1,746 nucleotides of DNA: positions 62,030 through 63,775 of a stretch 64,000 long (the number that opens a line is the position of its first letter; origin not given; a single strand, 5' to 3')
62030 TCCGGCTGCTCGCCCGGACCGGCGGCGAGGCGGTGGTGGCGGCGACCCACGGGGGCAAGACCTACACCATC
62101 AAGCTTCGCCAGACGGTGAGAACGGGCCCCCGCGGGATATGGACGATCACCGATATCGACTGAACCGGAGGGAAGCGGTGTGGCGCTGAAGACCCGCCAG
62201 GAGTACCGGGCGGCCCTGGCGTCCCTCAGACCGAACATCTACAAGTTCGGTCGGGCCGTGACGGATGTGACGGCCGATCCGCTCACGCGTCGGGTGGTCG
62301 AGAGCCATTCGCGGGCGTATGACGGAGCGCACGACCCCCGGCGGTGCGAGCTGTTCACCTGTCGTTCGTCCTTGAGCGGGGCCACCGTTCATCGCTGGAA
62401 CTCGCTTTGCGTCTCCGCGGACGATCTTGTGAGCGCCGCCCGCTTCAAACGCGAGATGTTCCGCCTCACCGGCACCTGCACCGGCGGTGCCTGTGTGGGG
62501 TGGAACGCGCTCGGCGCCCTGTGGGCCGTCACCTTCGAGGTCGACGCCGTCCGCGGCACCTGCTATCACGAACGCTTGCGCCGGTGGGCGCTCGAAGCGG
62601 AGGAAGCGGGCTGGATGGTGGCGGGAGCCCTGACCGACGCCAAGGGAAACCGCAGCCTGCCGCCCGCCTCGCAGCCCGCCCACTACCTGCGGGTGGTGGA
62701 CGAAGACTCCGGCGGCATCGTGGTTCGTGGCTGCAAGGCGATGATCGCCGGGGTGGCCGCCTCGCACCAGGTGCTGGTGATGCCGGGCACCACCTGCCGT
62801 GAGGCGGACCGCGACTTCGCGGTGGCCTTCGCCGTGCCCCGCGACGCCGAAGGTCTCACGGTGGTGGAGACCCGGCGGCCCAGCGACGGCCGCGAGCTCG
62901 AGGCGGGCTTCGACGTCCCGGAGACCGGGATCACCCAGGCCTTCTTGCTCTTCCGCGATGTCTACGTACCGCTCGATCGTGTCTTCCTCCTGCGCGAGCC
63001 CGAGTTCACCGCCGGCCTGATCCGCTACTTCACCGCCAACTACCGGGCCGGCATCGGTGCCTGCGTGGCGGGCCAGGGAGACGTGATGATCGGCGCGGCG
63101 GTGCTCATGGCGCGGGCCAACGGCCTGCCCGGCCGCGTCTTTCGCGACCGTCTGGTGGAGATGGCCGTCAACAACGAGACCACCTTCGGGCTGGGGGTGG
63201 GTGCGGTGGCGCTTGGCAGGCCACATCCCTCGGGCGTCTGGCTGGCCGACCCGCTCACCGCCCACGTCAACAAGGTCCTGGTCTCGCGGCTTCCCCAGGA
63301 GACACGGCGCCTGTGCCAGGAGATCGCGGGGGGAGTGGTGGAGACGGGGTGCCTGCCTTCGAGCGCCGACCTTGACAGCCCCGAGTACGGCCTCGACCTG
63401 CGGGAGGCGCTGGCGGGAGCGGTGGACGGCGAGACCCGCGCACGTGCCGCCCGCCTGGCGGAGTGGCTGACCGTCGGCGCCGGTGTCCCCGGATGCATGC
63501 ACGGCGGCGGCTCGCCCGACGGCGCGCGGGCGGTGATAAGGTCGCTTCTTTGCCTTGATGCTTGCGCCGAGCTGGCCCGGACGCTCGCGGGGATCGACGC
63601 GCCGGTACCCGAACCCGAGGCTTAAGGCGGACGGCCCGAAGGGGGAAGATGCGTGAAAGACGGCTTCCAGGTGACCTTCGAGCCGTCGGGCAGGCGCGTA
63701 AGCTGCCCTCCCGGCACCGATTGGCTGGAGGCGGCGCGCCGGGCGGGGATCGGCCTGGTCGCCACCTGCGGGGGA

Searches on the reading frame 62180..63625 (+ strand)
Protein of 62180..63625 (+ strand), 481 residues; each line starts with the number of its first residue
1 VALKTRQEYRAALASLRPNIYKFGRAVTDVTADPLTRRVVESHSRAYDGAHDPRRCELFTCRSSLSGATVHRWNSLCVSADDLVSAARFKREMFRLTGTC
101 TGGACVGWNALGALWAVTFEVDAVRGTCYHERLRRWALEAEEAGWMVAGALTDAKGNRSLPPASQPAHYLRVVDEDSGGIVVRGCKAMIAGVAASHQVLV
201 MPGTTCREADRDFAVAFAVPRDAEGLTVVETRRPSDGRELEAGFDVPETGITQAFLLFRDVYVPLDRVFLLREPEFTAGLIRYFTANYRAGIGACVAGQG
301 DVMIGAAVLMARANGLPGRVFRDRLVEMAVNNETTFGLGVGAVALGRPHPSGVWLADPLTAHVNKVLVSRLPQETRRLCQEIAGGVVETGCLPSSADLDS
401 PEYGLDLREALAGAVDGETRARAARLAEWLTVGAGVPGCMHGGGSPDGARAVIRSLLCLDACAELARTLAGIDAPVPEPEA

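Call 22: search_solved_structures(query=window:62180-63625:+, show_alignments=2, max_evalue=1e-10)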
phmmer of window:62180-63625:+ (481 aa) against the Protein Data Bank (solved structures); distinct sequences matched with E-value up to 1e-10: 9.
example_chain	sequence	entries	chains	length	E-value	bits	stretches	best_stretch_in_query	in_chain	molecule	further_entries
6vjr_A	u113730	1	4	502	8.5e-83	281.7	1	7-480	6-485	Vinylacetyl-CoA Delta-isomerase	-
1u8v_A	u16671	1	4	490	9.3e-82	278.3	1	3-472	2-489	Gamma-aminobutyrate metabolism dehydratase/isomerase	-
2yyg_A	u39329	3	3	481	7.9e-24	87.3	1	4-432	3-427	4-hydroxyphenylacetate-3-hydroxylase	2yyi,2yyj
2yyk_A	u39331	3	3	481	7.6e-23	84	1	4-432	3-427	4-hydroxyphenylacetate-3-hydroxylase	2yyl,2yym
4oo2_A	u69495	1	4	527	6.2e-18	67.8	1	5-434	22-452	Chlorophenol-4-monooxygenase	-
6b1b_A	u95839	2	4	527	1.4e-17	66.7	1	6-433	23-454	4-hydroxyphenylacetate 3-monooxygenase, oxygenase subunit | 4-hydroxyphenylacetate 3-monooxygenase oxygenase component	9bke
6qyh_A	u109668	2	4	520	1.8e-16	63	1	6-433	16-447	4-hydroxyphenylacetate 3-monooxygenase oxygenase component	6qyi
6eb0_A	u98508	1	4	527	1.9e-16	62.9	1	6-433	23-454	4-hydroxyphenylacetate 3-monooxygenase, oxygenase subunit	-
9lft_A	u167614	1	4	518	4.8e-14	55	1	3-434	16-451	4-Hydroxyphenylacetate-3-monooxygenase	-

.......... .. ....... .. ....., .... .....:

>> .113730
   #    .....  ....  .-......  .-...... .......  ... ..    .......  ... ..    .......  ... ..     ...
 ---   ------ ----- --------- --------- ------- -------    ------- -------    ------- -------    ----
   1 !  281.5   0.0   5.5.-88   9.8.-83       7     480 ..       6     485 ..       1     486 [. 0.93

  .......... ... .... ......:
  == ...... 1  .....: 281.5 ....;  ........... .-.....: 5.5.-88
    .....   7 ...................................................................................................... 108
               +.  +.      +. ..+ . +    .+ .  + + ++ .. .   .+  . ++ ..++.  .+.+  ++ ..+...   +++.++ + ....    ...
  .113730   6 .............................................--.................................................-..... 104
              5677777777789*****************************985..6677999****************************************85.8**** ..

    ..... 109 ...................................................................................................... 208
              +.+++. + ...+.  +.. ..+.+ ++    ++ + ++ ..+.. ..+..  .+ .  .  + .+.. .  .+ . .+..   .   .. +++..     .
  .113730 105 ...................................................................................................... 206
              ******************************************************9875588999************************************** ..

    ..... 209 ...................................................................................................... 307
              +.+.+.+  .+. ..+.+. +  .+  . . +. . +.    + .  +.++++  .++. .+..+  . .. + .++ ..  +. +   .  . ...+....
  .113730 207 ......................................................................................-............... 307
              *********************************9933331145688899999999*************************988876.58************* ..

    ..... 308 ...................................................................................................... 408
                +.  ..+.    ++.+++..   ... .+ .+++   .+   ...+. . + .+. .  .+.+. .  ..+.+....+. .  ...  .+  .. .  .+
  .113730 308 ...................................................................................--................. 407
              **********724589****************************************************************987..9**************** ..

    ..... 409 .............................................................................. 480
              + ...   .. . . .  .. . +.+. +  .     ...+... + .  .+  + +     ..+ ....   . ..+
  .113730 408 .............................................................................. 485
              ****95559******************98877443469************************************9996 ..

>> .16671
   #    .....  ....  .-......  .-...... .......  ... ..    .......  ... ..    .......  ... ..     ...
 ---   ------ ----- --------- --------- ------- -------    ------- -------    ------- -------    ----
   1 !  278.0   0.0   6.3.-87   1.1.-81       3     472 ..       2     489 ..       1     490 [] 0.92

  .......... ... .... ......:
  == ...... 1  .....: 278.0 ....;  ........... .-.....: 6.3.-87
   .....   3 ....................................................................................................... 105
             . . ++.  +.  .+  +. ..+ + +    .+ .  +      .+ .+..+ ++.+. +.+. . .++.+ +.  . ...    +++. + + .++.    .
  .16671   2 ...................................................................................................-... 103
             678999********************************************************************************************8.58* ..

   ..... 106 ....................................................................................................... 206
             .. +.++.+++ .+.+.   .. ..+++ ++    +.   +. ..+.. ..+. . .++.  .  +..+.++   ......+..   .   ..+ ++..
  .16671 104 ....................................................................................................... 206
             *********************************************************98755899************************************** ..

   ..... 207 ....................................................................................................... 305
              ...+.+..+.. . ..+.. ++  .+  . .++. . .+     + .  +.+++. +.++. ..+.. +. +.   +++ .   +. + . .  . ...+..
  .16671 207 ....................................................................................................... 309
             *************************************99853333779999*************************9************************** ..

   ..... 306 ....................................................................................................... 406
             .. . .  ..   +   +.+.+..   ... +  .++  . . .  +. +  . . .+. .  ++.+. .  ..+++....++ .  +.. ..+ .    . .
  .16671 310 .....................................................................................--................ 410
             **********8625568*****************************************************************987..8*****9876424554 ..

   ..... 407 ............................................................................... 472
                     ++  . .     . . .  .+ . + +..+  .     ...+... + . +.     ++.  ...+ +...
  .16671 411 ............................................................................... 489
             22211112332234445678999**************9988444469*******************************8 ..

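Call 23: find_encoding_contigs(protein=window:62180-63625:+, flank=10000, max_places=3)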
Protein window:62180-63625:+ (481 aa): 1 contig read that carries it; 1 place shown.
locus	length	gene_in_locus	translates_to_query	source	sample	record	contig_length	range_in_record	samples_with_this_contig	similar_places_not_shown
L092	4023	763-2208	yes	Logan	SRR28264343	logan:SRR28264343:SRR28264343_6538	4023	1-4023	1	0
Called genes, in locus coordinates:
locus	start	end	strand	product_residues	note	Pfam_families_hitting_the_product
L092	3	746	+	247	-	?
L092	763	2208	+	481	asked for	PF11794:HpaB_N, PF02770:Acyl-CoA_dh_M (faint), PF03241:HpaB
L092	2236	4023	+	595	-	PF00111:Fer2, PF17651:Raco_middle, PF14574:RACo_C_ter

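Call 37: find_homologous_proteins(query=window:62180-63625:+, max_evalue=1e-40)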
Query window:62180-63625:+ (481 aa): 2619 proteins with E <= 1e-40 among 8000 candidates; the best 120 are listed.
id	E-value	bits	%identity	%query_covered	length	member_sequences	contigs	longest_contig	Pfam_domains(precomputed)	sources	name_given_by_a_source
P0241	0.0e+0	1085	100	100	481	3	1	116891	PF03241.19,PF11794.14,PF02770.25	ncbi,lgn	-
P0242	1.3e-232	791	75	100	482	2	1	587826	PF03241.19,PF11794.14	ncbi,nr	ncbi:MAG: 4-hydroxyphenylacetate 3-hydroxylase N-terminal domain-containing protein [bacterium]|nr:4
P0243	1.0e-204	699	64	100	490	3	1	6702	PF03241.19,PF11794.14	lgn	-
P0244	2.5e-202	691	64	100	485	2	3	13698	PF03241.19,PF11794.14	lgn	-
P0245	8.7e-201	686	63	100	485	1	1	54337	PF03241.19,PF11794.14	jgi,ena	-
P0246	1.7e-200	685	62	100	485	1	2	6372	PF03241.19,PF11794.14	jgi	-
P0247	2.7e-200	684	63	100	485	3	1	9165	PF03241.19,PF11794.14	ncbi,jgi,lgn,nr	ncbi:MAG: 4-hydroxyphenylacetate 3-hydroxylase [Peptococcaceae bacterium]|jgi:4-hydroxybutyryl-CoA d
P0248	9.1e-200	682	64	100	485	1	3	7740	PF03241.19,PF11794.14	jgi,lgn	-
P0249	9.7e-200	682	64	100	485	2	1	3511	PF03241.19,PF11794.14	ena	-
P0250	1.0e-199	682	62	100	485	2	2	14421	PF03241.19,PF11794.14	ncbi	ncbi:MAG: 4-hydroxyphenylacetate 3-hydroxylase N-terminal domain-containing protein [Thermodesulfoba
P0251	4.1e-199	680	62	100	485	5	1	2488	PF03241.19,PF11794.14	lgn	-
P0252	6.0e-199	680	63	100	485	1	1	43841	PF03241.19,PF11794.14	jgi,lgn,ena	jgi:4-hydroxybutyryl-CoA dehydratase/vinylacetyl-CoA-Delta-isomerase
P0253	1.5e-198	678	62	100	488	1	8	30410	PF03241.19,PF11794.14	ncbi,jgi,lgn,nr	ncbi:MAG: 4-hydroxyphenylacetate 3-hydroxylase [Candidatus Eisenbacteria bacterium]|nr:4-hydroxyphen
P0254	1.5e-198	678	62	100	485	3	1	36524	PF03241.19,PF11794.14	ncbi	-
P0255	3.4e-198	677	61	100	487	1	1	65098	PF03241.19,PF11794.14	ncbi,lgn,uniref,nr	ncbi:4-hydroxyphenylacetate 3-hydroxylase N-terminal domain-containing protein [Desulfofundulus ther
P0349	9.0e-191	653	59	100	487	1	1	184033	PF03241.19,PF11794.14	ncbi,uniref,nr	ncbi:4-hydroxyphenylacetate 3-hydroxylase N-terminal domain-containing protein [Moorella sulfitiredu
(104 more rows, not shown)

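Call 38: find_encoding_contigs(protein=P0242, flank=10000, max_places=1)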
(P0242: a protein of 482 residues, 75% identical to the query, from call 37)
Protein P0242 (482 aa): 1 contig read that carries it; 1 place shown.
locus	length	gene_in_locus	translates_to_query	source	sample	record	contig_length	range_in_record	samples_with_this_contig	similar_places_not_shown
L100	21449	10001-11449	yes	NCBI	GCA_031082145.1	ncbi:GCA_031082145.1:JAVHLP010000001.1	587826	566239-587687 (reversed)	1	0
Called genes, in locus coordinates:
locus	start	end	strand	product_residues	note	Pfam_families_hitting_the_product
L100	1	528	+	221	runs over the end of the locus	PF01208:URO-D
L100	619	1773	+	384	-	PF17231:DUF5305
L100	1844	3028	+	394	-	PF01321:Creatinase_N, PF00557:Peptidase_M24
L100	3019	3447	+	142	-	PF05163:DinB (faint), PF12867:DinB_2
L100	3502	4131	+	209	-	PF13241:NAD_binding_7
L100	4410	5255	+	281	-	PF05681:Fumerase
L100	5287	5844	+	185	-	PF05683:Fumerase_C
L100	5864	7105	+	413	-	PF00390:malic, PF03949:Malic_M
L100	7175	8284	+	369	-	PF08442:ATP-grasp_2, PF13549:ATP-grasp_5 (weak), PF24948:Citrate_synth_N, PF00549:Ligase_CoA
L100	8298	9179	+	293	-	PF02629:CoA_binding, PF13380:CoA_binding_2 (faint), PF13607:Succ_CoA_lig, PF00549:Ligase_CoA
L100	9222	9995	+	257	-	PF10646:Germane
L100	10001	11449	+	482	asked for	PF11794:HpaB_N, PF03241:HpaB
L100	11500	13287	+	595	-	PF00111:Fer2, PF17651:Raco_middle, PF14574:RACo_C_ter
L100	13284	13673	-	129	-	-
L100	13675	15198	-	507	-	-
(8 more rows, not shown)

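Call 39: find_encoding_contigs(protein=P0349, flank=7000, max_places=1)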
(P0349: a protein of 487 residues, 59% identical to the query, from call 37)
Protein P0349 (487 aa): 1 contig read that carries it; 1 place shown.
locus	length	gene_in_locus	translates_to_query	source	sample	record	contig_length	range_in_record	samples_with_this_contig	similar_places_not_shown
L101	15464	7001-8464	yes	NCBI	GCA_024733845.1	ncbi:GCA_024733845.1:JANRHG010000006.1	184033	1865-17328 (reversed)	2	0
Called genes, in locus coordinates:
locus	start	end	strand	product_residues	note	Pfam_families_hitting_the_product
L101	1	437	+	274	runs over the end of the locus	-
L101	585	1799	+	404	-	PF00108:Thiolase_N, PF02803:Thiolase_C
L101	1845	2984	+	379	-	PF02771:Acyl-CoA_dh_N, PF02770:Acyl-CoA_dh_M, PF00441:Acyl-CoA_dh_1, PF08028:Acyl-CoA_dh_2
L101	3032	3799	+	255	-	PF01012:ETF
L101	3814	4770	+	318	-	PF01012:ETF, PF00766:ETF_alpha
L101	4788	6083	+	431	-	PF00890:FAD_binding_2 (weak), PF01266:DAO, PF01494:FAD_binding_3, PF01946:Thi4, PF12831:FAD_oxidored, PF13450:NAD_binding_8, PF21162:ETFQO_UQ-bd, PF26311:ETF-QO_FixC_C, +4 more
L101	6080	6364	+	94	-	PF05187:Fer4_ETF_QO (weak), PF12797:Fer4_2 (faint), PF13237:Fer4_10 (faint), PF13187:Fer4_9 (weak)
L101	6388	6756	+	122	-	PF01467:CTP_transf_like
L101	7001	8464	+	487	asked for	PF11794:HpaB_N, PF03241:HpaB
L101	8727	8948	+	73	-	PF01527:HTH_Tnp_1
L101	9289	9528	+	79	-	PF00665:rve (weak)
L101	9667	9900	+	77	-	PF13683:rve_3, PF13333:rve_2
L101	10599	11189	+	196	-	PF07456:Hpre_diP_synt_I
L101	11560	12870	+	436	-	PF02424:ApbE, PF07009:NusG_II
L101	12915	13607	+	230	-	PF00027:cNMP_binding, PF13545:HTH_Crp_2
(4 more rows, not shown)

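Call 40: find_encoding_contigs(protein=P0241, flank=10000, max_places=2)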
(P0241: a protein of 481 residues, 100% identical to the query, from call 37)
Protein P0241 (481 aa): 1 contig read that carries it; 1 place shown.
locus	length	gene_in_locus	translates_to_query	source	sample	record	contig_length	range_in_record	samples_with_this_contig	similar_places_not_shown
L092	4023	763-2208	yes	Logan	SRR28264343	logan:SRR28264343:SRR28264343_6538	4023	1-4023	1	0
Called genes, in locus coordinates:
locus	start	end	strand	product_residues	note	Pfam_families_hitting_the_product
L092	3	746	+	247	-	?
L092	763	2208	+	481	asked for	PF11794:HpaB_N, PF02770:Acyl-CoA_dh_M (faint), PF03241:HpaB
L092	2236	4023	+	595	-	PF00111:Fer2, PF17651:Raco_middle, PF14574:RACo_C_ter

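Call 44: find_encoding_contigs(protein=P0255, flank=7000, max_places=2)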
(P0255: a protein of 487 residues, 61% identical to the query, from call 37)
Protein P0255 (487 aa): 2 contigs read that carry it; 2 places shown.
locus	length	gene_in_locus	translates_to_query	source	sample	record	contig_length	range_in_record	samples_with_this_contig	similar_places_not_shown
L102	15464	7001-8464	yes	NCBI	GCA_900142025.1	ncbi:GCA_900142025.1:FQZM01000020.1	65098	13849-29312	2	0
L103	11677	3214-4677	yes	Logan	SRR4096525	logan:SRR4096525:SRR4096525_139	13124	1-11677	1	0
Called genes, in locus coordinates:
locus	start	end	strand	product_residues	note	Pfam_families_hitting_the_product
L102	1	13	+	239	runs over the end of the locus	PF12911:OppC_N, PF00528:BPD_transp_1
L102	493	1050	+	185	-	PF07722:Peptidase_C26, PF00117:GATase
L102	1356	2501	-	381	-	PF02771:Acyl-CoA_dh_N, PF02770:Acyl-CoA_dh_M, PF00441:Acyl-CoA_dh_1, PF08028:Acyl-CoA_dh_2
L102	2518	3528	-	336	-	PF01012:ETF, PF00766:ETF_alpha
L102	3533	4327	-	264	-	PF01012:ETF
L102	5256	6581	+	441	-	PF00501:AMP-binding, PF14535:AMP-binding_C_2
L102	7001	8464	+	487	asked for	PF11794:HpaB_N, PF03241:HpaB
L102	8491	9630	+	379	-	PF02771:Acyl-CoA_dh_N, PF02770:Acyl-CoA_dh_M, PF00441:Acyl-CoA_dh_1, PF08028:Acyl-CoA_dh_2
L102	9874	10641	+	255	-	PF01012:ETF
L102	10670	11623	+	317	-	PF01012:ETF, PF00766:ETF_alpha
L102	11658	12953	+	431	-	PF00890:FAD_binding_2 (weak), PF01134:GIDA (weak), PF01266:DAO (weak), PF01494:FAD_binding_3, PF03486:HI0933_like, PF12831:FAD_oxidored, PF13450:NAD_binding_8, PF26311:ETF-QO_FixC_C, +3 more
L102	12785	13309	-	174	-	-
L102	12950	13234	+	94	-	PF05187:Fer4_ETF_QO (faint), PF12797:Fer4_2 (faint), PF12837:Fer4_6 (faint), PF13237:Fer4_10 (weak), PF13187:Fer4_9 (weak)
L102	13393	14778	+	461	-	PF00860:Xan_ur_permease (weak)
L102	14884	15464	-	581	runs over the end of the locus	PF13188:PAS_8 (weak), PF00158:Sigma54_activat, PF07724:AAA_2 (weak), PF07728:AAA_5 (weak), PF14532:Sigma54_activ_2, PF25601:AAA_lid_14, PF02954:HTH_8, PF18024:HTH_50 (weak), +2 more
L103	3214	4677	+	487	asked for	PF11794:HpaB_N, PF03241:HpaB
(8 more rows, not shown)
